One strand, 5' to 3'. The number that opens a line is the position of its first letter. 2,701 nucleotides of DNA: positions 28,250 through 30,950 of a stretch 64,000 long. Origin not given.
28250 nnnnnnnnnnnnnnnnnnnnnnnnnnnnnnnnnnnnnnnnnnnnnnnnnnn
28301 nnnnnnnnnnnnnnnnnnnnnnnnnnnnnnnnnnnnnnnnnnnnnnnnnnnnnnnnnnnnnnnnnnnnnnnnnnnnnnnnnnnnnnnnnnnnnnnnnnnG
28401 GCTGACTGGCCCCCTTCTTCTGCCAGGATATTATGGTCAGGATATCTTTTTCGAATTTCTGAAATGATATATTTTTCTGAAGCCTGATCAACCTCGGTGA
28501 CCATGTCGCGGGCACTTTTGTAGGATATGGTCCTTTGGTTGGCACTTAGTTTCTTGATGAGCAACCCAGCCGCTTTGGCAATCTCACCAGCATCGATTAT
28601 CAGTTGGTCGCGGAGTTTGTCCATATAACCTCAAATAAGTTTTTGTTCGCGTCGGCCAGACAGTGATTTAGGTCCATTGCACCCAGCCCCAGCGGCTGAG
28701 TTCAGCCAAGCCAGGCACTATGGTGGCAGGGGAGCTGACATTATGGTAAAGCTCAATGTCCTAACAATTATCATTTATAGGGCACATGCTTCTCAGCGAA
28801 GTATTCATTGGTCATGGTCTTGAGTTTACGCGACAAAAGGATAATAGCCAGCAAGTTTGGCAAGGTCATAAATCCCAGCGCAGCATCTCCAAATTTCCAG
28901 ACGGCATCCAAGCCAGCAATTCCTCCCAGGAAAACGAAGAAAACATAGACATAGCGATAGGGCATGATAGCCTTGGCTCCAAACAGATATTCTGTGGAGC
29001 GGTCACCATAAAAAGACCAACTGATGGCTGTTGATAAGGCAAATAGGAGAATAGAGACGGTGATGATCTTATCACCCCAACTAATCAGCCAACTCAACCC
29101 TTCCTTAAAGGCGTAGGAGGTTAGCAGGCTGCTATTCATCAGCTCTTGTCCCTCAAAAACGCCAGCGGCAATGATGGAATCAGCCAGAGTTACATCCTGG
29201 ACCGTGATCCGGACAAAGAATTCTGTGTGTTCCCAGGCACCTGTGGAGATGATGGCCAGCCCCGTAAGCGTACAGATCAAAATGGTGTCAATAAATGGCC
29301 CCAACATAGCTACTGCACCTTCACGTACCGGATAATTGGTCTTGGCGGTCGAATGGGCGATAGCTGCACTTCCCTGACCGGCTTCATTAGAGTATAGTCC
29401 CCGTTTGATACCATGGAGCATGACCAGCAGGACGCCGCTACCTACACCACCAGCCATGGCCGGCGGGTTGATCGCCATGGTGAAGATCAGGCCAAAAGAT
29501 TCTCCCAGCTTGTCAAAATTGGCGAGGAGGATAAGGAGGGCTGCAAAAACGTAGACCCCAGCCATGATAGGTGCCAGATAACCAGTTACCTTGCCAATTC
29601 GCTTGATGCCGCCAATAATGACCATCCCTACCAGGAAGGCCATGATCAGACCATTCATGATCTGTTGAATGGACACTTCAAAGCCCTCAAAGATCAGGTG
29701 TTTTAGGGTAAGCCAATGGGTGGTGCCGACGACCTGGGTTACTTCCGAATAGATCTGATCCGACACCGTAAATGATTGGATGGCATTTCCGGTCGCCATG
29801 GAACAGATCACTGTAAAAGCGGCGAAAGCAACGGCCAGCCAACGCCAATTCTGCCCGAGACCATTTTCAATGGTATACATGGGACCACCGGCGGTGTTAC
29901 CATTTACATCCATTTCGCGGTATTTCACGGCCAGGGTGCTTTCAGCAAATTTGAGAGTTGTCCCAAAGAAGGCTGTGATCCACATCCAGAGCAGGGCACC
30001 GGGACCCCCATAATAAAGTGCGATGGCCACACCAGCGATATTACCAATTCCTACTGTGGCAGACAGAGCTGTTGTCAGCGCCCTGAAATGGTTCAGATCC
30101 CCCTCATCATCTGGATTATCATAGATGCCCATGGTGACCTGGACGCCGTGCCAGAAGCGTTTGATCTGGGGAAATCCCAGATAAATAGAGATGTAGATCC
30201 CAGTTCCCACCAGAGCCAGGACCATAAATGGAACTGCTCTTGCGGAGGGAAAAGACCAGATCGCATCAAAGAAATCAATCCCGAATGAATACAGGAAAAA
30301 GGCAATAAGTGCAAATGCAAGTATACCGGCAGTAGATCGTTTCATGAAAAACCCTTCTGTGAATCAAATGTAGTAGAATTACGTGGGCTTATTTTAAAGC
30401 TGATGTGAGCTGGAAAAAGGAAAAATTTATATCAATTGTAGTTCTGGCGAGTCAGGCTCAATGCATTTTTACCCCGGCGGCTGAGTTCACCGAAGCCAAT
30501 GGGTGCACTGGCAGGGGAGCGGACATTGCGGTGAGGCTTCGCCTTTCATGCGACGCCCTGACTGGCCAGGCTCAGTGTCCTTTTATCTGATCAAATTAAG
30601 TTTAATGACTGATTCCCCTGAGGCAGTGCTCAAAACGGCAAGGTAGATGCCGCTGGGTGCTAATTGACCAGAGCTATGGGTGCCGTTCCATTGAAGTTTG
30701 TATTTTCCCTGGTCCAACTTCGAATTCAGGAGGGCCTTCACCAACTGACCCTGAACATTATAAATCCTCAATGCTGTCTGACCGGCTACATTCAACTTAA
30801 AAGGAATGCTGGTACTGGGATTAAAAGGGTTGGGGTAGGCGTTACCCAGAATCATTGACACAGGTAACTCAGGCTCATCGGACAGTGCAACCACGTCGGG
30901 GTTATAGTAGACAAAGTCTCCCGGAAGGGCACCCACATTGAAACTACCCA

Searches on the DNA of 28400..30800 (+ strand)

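Call 7: search_rna_families(source=window, start=28400, end=30800, threshold=evalue, max_evalue=10, show_alignments=3)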
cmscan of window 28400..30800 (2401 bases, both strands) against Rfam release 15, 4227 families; matches with E-value up to 10: 1.
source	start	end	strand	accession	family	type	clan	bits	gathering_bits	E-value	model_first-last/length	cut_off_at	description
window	28494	28567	+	RF02150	MESTIT1_3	Gene; lncRNA;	-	14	60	9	1-99/99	no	MEST intronic transcript 1, antisense RNA conserved region 3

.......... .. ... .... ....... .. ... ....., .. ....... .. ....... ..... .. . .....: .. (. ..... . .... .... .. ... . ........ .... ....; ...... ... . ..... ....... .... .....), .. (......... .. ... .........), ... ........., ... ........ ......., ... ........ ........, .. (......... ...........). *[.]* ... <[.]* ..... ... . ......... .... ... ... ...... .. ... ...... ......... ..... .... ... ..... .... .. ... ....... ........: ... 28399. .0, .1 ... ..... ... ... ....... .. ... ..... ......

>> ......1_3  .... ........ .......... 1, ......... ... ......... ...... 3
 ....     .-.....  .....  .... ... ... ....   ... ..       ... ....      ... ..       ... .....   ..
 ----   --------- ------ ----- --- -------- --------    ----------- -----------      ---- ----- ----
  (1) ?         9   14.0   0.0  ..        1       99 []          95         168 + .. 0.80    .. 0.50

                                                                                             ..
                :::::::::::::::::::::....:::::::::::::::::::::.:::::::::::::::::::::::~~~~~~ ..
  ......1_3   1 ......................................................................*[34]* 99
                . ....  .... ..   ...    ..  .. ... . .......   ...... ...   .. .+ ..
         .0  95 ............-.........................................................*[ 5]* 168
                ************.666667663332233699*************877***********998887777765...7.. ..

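Call 38: search_dna_similar(query=window:30420-30575:+, collection=plasmids, mode=distant, max_evalue=1, max_rows=10)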
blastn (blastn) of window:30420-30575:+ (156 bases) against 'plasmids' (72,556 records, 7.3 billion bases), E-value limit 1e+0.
No match.

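Call 67: build_rna_model(alignment_id=A3)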
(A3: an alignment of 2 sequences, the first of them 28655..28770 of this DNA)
Model R1 built from alignment A3 (2 sequences, 117 columns); structure: RNAalifold consensus.
model positions 117; base pairs 16; branch points 1; effective number of sequences 1.54; information 0.59 bits per position. Calibrated on 0.2 Mb of random sequence (short: E-values are rough).
structure used (alignment columns):
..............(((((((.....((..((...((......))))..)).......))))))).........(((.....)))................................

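Call 69: search_with_rna_model(model_id=R1, sources=[window, L005, L006, L007, L008, L009, L010, L011, L012, L022, L023, L024, L025, L026, L027, L028], max_evalue=10)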
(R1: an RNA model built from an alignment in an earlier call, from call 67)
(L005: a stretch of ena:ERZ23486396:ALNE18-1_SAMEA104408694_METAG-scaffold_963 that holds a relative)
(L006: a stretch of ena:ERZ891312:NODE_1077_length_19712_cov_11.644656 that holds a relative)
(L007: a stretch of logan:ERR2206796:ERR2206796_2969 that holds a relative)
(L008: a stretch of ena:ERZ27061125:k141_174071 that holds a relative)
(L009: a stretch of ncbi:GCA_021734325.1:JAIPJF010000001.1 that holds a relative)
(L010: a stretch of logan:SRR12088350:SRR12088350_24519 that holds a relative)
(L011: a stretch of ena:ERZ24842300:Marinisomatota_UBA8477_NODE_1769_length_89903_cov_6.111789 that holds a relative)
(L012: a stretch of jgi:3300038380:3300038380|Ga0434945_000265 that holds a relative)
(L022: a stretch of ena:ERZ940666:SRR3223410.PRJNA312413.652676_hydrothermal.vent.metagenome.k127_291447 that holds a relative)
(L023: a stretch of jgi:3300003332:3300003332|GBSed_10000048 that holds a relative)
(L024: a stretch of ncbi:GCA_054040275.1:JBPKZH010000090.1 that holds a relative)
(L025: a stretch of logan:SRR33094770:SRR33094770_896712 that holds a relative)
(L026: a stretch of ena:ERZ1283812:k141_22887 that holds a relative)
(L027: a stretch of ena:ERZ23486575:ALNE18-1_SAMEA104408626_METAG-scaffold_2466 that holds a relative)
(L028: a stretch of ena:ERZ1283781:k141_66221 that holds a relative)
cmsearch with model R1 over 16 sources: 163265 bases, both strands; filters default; matches with E-value up to 10: 3.
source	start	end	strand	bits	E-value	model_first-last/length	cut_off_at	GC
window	30440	30555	-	128.6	4.4e-42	1-117/117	no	0.59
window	28655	28770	-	126.8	1.9e-41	1-117/117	no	0.53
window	63769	63848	-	7.8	7.1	1-117/117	no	0.51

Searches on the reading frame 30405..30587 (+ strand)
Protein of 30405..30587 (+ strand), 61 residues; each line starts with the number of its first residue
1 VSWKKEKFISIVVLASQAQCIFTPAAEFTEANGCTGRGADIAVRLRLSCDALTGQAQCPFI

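Call 37: search_protein_families(library=pfam, max_evalue=10, proteins=[window:30405-30587:+])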
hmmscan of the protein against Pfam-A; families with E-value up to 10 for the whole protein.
seq(61 aa): 0 families

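Call 47: search_protein_representatives(protein=window:30405-30587:+)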
Query: 61 residues. Proteins with E-value up to 0.001 (for the whole library): 10; up to 1e-10: 2; up to 1e-30: 0. The best 10 are listed.
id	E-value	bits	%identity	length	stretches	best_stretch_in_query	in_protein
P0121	3.3e-18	80.5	47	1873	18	14-37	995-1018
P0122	2.7e-12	62.0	41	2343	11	22-53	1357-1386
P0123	2.2e-08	49.7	40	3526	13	25-52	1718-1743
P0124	4.0e-08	48.9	39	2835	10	25-53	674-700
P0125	1.6e-06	43.9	37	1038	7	25-53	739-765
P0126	3.2e-06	42.9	48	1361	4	21-53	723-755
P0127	5.7e-06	42.1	43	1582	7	19-37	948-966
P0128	2.3e-04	37.2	38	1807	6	21-44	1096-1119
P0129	2.8e-04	36.9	41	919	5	16-37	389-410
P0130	9.4e-04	35.2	41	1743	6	23-53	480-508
